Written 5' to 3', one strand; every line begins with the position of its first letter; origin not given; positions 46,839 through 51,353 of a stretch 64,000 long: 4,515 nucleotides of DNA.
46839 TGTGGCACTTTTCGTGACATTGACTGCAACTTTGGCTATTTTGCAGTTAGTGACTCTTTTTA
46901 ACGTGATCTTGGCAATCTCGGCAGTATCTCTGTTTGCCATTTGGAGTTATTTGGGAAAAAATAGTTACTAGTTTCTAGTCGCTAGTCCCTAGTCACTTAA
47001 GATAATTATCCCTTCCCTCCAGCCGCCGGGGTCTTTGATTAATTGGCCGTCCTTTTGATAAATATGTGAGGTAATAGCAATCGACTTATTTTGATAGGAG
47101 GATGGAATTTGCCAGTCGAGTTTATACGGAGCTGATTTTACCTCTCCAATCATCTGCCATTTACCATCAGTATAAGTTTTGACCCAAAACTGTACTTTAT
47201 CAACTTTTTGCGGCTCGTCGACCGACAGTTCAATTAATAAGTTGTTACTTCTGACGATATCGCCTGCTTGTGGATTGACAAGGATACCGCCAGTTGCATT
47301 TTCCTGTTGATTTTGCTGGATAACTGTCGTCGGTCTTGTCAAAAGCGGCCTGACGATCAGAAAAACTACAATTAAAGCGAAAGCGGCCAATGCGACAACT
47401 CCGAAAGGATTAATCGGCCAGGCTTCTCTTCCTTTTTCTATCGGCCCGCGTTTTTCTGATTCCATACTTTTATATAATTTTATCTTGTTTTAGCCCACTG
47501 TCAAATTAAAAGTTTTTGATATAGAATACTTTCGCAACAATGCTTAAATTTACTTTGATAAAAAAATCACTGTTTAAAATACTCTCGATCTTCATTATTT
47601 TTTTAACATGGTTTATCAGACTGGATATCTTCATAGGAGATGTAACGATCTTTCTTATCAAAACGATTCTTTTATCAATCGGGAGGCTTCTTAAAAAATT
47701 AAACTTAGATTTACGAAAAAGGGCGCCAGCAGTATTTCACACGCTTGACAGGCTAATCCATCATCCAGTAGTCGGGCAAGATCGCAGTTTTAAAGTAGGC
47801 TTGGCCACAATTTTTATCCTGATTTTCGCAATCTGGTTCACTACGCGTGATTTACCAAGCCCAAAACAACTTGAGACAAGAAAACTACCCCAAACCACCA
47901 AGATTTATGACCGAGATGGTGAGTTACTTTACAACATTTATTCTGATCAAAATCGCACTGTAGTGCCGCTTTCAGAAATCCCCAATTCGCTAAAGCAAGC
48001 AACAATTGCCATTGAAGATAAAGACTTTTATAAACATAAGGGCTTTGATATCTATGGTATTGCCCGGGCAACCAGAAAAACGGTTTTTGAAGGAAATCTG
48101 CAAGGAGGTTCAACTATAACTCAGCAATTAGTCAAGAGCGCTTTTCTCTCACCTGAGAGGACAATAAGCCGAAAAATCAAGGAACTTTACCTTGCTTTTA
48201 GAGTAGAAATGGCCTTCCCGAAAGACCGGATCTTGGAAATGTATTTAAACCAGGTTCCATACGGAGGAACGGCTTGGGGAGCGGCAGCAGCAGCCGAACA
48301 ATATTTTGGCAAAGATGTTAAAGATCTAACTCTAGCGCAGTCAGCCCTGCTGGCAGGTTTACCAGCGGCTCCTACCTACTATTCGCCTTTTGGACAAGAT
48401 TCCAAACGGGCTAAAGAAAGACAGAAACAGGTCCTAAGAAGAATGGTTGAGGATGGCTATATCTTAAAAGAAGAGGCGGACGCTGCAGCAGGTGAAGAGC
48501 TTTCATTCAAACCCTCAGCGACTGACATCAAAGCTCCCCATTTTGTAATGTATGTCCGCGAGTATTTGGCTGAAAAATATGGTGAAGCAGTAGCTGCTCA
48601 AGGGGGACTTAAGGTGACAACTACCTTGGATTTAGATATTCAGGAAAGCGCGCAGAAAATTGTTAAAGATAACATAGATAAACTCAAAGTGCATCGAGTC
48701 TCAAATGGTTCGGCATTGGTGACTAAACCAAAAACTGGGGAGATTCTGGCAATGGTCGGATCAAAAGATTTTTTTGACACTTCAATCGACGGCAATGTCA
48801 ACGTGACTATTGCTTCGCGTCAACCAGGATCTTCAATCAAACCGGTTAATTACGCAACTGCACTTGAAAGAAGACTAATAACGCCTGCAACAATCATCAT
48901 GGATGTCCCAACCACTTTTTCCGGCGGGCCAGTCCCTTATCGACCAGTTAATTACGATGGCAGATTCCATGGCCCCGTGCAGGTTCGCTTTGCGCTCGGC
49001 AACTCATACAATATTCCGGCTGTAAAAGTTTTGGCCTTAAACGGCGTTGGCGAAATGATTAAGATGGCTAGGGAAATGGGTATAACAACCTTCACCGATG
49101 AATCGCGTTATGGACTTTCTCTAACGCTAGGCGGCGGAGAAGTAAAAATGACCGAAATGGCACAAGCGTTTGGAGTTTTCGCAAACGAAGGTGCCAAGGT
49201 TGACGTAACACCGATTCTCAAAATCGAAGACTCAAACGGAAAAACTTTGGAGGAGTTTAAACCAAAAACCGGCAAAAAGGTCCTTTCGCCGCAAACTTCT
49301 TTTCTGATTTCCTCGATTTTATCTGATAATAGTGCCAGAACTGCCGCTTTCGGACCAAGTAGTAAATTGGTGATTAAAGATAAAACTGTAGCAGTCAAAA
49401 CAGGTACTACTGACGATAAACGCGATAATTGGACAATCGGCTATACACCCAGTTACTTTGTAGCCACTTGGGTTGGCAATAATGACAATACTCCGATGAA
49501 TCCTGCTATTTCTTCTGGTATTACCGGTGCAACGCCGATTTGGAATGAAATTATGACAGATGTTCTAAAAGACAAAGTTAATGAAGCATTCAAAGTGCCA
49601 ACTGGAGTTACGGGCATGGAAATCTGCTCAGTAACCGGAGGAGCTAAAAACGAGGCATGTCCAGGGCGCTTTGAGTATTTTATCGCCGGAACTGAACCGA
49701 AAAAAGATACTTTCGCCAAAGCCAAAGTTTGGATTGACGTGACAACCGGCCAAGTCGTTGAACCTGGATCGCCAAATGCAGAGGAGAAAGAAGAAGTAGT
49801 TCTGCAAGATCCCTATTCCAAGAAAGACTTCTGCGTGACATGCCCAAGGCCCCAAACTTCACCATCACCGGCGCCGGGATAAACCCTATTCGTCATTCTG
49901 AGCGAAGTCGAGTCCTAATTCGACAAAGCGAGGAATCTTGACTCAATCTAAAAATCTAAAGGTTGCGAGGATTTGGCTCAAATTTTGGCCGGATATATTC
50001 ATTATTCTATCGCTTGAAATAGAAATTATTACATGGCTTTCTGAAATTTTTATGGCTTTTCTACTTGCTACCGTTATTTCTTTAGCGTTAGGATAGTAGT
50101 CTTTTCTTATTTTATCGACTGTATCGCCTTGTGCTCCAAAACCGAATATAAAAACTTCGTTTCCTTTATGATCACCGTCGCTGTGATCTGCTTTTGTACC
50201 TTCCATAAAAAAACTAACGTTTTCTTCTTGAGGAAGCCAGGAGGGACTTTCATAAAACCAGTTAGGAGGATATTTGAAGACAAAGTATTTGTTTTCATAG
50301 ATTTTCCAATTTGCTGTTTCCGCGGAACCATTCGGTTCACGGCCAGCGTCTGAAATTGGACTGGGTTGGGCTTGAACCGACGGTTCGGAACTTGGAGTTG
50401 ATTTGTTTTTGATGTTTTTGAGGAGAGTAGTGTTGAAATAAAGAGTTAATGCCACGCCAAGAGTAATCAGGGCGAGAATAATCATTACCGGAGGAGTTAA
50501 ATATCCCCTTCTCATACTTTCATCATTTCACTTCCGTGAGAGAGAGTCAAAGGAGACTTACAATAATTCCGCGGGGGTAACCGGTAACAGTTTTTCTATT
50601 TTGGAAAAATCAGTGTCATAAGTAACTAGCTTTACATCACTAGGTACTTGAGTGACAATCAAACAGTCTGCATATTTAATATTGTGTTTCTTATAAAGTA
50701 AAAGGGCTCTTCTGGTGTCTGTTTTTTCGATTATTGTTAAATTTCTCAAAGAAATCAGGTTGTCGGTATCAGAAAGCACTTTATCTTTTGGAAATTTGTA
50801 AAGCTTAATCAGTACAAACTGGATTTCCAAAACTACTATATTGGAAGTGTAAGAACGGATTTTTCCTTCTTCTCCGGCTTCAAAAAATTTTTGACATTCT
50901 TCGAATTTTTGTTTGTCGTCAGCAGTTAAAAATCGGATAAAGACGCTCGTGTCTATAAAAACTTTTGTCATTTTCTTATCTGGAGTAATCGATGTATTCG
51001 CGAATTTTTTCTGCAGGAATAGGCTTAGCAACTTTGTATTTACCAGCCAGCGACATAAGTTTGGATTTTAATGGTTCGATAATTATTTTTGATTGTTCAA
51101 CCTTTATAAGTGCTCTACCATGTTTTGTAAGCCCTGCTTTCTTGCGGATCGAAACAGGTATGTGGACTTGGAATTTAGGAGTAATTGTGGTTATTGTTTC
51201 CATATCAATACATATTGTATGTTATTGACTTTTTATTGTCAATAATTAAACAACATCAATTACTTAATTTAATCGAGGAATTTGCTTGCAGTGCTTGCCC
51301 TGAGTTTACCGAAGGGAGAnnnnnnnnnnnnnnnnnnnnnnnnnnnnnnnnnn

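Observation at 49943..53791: Triplicated, mosaic secreted-protein paralog locus interleaved with two type II TA modules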

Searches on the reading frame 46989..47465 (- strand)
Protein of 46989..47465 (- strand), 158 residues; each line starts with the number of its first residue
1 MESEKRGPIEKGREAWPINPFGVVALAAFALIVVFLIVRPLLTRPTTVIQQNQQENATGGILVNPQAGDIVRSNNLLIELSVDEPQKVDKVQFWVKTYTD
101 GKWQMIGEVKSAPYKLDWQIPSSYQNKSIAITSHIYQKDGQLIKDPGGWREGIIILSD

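Call 4: search_protein_families(library=pfam, proteins=[window:46989-47465:-], max_evalue=1)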
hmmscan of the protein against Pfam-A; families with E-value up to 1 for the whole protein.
window:46989-47465:- (158 aa): 3 families
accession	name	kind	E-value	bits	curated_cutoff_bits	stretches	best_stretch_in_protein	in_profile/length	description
PF17957.7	Big_7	-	3.5e-06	28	24.1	1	62-132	5-69/70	Bacterial Ig domain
PF12911.12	OppC_N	-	0.029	14.7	23.9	1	19-54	13-47/53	N-terminal TM domain of oligopeptide transport permease C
PF21753.2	DACNK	-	0.048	13.9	27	1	50-106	35-94/146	Probable sensor domain DACNK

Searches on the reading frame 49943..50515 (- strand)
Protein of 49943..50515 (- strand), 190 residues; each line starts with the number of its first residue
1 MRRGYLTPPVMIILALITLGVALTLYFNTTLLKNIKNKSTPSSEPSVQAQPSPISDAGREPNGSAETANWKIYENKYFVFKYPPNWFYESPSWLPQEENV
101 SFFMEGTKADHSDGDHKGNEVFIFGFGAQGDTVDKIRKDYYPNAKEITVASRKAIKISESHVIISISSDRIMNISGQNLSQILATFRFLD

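Call 4: search_protein_families(library=pfam, proteins=[window:49943-50515:-], max_evalue=1)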
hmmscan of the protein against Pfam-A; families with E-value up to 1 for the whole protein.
window:49943-50515:- (190 aa): 0 families

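Call 11: search_protein_families(library=ncbifam, proteins=[window:49943-50515:-], max_evalue=1)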
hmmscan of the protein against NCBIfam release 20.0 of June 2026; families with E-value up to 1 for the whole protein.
window:49943-50515:- (190 aa): 0 families

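Call 53: find_homologous_proteins(query=window:49943-50515:-, max_evalue=0.001)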
Query window:49943-50515:- (190 aa): 17 proteins with E <= 0.001 among 224 candidates.
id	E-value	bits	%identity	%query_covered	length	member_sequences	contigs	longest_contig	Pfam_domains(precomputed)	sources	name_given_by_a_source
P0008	2.4e-115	400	100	95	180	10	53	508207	-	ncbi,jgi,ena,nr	ncbi:MAG: hypothetical protein ACD_57C00345G0005 [uncultured bacterium]|nr:MAG: hypothetical protein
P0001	4.7e-40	155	47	100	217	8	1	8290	PF18933.7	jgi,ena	-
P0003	3.7e-38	149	84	46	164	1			-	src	-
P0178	4.4e-32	129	40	96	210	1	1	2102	-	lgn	-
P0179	1.8e-30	124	47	73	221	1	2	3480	-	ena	-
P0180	2.1e-29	120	42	94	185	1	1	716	-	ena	-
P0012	6.8e-24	102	40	100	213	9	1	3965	-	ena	-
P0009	8.0e-23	99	39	100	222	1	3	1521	PF18933.7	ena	-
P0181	2.1e-21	94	38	82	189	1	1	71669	-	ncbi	-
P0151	8.5e-21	92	58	47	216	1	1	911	-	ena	-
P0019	3.2e-20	90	55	45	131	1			-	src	-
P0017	6.6e-20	89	71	26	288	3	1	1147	PF00404.25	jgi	-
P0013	3.0e-19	87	61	33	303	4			PF00404.25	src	-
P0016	1.3e-15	75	83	22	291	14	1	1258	PF00404.25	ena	-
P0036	3.9e-9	54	48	45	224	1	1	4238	PF18933.7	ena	-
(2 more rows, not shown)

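Call 81: search_protein_families(library=padloc, proteins=[window:49943-50515:-], max_evalue=0.01)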
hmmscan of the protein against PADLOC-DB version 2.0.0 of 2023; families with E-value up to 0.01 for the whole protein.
window:49943-50515:- (190 aa): 1 family
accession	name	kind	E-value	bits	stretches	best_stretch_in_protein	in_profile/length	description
PDLC04930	PDC-S15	-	0.0042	14.2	1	121-168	214-261/380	-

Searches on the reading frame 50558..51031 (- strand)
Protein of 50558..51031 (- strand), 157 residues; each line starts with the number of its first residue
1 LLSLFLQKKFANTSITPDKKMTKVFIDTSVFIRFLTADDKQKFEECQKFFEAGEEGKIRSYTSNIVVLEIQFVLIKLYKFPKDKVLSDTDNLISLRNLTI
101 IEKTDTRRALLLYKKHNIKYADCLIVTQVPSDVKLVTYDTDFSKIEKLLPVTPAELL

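Call 4: search_protein_families(library=pfam, proteins=[window:50558-51031:-], max_evalue=1)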
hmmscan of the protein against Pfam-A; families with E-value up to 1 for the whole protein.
window:50558-51031:- (157 aa): 4 families
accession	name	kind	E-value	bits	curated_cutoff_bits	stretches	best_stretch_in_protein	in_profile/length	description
PF01850.27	PIN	-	5.4e-15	56.5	23.6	1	24-147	1-119/120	PIN domain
PF13470.12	PIN_3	-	3.1e-06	28.4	27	1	23-103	1-79/115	PIN domain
PF16289.11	PIN_12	-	0.00075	20.4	32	1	24-79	1-54/172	PIN domain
PF16295.10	TetR_C_10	-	0.028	15.2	28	1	18-94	39-120/132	Tetracyclin repressor-like, C-terminal domain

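Call 11: search_protein_families(library=ncbifam, proteins=[window:50558-51031:-], max_evalue=1)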
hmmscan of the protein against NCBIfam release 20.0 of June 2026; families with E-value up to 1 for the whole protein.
window:50558-51031:- (157 aa): 2 families
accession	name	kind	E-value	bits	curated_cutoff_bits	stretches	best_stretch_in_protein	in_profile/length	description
NF047959.1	TA_toxin_VapC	equivalog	1.5e-05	25.1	80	1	25-150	2-124/125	type II toxin-antitoxin system VapC family toxin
TIGR00305.1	TIGR00305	equivalog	0.014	15.6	29.15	1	23-93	1-66/115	putative toxin-antitoxin system toxin component, PIN family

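Call 81: search_protein_families(library=padloc, proteins=[window:50558-50971:-], max_evalue=0.01)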
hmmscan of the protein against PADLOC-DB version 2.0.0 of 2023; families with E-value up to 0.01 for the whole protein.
window:50558-50971:- (137 aa): 0 families

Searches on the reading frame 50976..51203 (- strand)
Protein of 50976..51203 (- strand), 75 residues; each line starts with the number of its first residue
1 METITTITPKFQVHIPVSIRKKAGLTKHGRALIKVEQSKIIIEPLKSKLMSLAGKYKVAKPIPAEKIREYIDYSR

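Call 4: search_protein_families(library=pfam, proteins=[window:50976-51203:-], max_evalue=1)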
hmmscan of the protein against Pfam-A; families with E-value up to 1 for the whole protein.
window:50976-51203:- (75 aa): 1 family
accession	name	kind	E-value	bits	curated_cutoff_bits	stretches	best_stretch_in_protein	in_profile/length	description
PF04014.23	MazE_antitoxin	-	0.00098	19.5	24.7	1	4-48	1-46/48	Antidote-toxin recognition MazE, bacterial antitoxin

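Call 11: search_protein_families(library=ncbifam, proteins=[window:50976-51203:-], max_evalue=1)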
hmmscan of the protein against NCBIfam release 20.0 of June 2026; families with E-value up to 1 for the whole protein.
window:50976-51203:- (75 aa): 2 families
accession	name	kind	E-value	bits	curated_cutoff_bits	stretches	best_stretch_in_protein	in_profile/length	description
TIGR01439.1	lp_hng_hel_AbrB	domain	2.9e-05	23.7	28.3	1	4-45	1-43/44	transcriptional regulator, AbrB family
NF007429.0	PRK09974.1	equivalog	0.091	12.7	125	1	2-36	12-46/114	type II toxin-antitoxin system PrlF family antitoxin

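Call 81: search_protein_families(library=padloc, proteins=[window:50976-51203:-], max_evalue=0.01)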
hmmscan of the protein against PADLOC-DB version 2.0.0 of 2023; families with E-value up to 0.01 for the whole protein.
window:50976-51203:- (75 aa): 0 families
